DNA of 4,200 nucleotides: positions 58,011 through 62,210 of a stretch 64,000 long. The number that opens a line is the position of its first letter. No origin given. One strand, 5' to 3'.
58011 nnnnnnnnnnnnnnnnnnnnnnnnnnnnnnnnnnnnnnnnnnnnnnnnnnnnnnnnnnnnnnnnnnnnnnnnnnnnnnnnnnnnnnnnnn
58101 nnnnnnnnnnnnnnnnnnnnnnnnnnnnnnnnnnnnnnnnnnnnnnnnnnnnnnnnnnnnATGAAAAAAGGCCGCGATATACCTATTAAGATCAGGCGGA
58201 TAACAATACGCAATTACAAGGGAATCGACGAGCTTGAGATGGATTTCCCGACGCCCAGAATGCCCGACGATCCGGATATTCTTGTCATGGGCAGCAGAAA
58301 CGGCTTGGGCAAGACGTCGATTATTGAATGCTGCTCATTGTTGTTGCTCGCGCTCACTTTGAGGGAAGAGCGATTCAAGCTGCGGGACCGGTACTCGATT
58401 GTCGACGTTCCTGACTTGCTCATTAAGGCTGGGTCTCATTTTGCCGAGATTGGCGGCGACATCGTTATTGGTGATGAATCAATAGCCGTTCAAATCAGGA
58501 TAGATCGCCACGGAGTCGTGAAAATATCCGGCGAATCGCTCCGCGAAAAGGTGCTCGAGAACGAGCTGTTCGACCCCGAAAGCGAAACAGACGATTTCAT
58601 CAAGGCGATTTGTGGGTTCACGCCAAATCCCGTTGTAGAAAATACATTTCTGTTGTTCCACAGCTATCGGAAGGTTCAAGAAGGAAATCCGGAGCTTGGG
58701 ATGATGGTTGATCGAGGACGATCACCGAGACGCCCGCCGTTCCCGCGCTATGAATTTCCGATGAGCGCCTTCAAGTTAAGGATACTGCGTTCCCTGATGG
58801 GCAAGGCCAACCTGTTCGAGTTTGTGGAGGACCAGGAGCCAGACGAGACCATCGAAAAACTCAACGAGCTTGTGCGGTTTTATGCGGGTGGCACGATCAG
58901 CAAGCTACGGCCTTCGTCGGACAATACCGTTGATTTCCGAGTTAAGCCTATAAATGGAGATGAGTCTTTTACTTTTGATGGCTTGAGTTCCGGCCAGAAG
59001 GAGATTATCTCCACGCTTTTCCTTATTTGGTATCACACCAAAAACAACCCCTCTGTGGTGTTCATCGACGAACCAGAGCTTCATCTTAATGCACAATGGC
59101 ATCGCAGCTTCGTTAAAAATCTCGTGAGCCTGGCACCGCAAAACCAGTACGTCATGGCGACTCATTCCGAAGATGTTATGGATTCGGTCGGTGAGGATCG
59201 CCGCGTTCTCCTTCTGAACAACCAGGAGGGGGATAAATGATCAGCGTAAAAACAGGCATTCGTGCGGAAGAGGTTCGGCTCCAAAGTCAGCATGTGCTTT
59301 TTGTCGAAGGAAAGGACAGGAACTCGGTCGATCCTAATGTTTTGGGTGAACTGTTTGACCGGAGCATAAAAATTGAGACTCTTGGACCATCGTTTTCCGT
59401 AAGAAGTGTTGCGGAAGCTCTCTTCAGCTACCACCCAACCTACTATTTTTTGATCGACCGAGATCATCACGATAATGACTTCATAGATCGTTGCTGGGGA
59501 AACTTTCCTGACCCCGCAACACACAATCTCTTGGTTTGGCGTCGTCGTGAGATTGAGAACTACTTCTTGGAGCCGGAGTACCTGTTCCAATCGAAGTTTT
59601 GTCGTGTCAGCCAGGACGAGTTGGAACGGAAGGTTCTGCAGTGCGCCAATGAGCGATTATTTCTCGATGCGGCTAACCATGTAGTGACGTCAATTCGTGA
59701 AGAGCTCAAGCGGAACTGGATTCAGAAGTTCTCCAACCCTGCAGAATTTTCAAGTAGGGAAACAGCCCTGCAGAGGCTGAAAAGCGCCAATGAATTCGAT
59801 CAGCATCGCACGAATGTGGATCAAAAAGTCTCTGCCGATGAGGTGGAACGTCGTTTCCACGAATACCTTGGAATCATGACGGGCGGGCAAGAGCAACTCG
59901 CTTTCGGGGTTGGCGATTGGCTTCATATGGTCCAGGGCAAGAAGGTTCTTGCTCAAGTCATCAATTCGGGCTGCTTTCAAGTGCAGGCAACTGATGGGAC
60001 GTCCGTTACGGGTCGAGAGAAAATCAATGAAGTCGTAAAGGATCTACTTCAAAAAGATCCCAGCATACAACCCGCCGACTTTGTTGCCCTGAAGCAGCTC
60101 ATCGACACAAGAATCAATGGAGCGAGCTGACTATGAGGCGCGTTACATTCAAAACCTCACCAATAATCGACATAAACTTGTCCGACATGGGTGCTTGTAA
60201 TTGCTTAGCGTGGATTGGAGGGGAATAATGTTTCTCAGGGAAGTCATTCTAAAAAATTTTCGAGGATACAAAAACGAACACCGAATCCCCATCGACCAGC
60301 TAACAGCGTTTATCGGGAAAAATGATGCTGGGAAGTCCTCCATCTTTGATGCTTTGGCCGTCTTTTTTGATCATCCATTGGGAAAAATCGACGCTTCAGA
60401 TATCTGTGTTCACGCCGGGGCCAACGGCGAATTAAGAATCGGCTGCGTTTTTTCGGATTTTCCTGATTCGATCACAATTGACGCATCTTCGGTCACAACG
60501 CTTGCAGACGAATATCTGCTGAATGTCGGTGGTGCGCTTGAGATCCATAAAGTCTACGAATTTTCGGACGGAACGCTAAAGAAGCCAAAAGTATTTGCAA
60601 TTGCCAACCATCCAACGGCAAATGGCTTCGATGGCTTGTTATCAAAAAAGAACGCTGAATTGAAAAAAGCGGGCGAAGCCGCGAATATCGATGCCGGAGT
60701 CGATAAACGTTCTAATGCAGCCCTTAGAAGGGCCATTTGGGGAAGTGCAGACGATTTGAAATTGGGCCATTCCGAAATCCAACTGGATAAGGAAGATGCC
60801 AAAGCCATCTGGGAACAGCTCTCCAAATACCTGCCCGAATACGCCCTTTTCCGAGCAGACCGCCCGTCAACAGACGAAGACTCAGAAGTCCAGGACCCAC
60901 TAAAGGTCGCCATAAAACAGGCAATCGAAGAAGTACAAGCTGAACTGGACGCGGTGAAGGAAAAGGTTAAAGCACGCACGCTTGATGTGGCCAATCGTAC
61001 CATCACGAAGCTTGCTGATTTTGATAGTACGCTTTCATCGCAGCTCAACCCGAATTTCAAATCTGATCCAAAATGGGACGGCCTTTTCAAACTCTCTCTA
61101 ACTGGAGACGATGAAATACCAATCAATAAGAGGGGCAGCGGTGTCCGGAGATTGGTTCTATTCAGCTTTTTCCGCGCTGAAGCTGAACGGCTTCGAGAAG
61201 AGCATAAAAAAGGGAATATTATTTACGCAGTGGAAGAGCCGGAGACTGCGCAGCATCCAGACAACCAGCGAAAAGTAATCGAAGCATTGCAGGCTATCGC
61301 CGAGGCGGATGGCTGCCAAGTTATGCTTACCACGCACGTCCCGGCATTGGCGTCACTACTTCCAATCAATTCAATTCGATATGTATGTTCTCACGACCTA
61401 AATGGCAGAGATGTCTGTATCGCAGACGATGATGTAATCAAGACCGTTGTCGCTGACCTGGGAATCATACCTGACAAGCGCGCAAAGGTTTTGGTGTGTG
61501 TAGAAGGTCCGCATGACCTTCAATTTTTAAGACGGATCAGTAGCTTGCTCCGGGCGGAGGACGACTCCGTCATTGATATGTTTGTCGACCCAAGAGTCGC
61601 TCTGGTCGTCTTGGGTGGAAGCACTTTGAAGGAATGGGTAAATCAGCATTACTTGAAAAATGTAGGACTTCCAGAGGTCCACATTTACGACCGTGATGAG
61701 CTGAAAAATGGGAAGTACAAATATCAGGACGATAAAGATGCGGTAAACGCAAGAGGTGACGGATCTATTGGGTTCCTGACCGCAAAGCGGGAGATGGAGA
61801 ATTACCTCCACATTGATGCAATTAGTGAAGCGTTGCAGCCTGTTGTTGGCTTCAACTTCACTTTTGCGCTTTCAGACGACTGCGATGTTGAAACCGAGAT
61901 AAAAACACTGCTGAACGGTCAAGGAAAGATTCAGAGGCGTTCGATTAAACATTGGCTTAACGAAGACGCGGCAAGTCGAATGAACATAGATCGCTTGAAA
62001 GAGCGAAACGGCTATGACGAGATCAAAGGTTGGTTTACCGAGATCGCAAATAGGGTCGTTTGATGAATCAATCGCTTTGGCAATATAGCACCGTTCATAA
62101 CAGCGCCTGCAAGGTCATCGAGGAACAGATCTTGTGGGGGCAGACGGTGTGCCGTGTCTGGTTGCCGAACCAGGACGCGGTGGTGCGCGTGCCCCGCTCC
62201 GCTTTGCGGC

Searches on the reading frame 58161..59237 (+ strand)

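Call 28: search_protein_families(library=pfam, proteins=[window:58161-59237:+], max_evalue=0.01)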
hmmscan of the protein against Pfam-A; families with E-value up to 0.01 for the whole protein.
window:58161-59237:+ (359 aa): 4 families
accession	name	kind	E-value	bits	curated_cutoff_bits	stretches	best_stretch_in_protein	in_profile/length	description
PF13175.12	AAA_15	-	9.1e-17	62.2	32.1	2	250-338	291-372/374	AAA ATPase domain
PF13304.12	AAA_21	-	1.8e-12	48.4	27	1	47-340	8-303/304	AAA domain, putative AbiEii toxin, Type IV TA system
PF02463.25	SMC_N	-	3.4e-08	33.6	40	1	11-345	2-207/220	RecF/RecN/SMC N terminal domain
PF13476.12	AAA_23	-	2.5e-05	25.4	27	1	13-71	1-52/201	AAA domain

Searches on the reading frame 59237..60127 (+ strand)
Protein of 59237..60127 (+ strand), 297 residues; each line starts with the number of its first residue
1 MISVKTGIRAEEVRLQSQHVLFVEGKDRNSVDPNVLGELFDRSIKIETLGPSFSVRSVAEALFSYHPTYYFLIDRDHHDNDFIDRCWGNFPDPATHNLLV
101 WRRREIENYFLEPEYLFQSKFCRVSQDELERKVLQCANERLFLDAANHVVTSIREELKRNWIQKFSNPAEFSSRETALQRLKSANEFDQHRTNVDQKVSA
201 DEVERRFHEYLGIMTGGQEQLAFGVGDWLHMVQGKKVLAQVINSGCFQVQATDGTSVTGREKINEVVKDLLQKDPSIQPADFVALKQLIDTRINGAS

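Call 28: search_protein_families(library=pfam, proteins=[window:59237-60127:+], max_evalue=0.01)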
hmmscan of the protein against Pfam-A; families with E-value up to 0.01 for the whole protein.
window:59237-60127:+ (297 aa): 1 family
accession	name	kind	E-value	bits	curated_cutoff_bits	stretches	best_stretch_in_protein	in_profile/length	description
PF14491.11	DUF4435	-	0.0023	18.2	27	1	20-241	4-221/238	Protein of unknown function (DUF4435)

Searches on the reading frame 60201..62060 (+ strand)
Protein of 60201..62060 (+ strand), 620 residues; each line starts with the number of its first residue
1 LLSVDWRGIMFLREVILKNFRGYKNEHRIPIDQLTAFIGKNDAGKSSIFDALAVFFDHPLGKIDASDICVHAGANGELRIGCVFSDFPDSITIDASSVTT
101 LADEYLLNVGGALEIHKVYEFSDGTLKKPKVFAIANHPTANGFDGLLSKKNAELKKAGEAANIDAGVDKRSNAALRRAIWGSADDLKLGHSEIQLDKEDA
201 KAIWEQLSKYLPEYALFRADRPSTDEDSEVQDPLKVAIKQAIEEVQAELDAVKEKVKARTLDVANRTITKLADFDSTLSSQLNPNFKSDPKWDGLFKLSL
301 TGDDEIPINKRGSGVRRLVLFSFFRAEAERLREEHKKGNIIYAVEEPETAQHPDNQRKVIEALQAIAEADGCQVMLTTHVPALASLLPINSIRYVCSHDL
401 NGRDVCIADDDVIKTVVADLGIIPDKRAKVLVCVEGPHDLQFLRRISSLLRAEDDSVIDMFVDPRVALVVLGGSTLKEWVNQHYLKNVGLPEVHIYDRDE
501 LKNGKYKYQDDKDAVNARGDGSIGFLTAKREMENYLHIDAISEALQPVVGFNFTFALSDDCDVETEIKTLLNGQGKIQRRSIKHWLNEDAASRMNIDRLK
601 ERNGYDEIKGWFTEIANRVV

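Call 28: search_protein_families(library=pfam, proteins=[window:60201-62060:+], max_evalue=0.01)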
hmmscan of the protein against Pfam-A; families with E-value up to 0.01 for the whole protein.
window:60201-62060:+ (620 aa): 7 families
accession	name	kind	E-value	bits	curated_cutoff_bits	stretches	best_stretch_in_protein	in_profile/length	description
PF13175.12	AAA_15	-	2.5e-76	258.2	32.1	1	10-383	1-373/374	AAA ATPase domain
PF13304.12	AAA_21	-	1.5e-16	61.8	27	2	241-383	220-302/304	AAA domain, putative AbiEii toxin, Type IV TA system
PF11398.14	DUF2813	-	1.4e-09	38.3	21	1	10-57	1-47/372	Protein of unknown function (DUF2813)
PF13476.12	AAA_23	-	2.8e-07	31.8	27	1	15-73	2-68/201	AAA domain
PF02463.25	SMC_N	-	3.5e-06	27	40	1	11-53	1-45/220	RecF/RecN/SMC N terminal domain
PF13555.12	AAA_29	-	4.3e-06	26.8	27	1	12-55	1-45/61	P-loop containing region of AAA domain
PF00005.33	ABC_tran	-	0.0088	17.1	25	0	30-86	9-67/137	ABC transporter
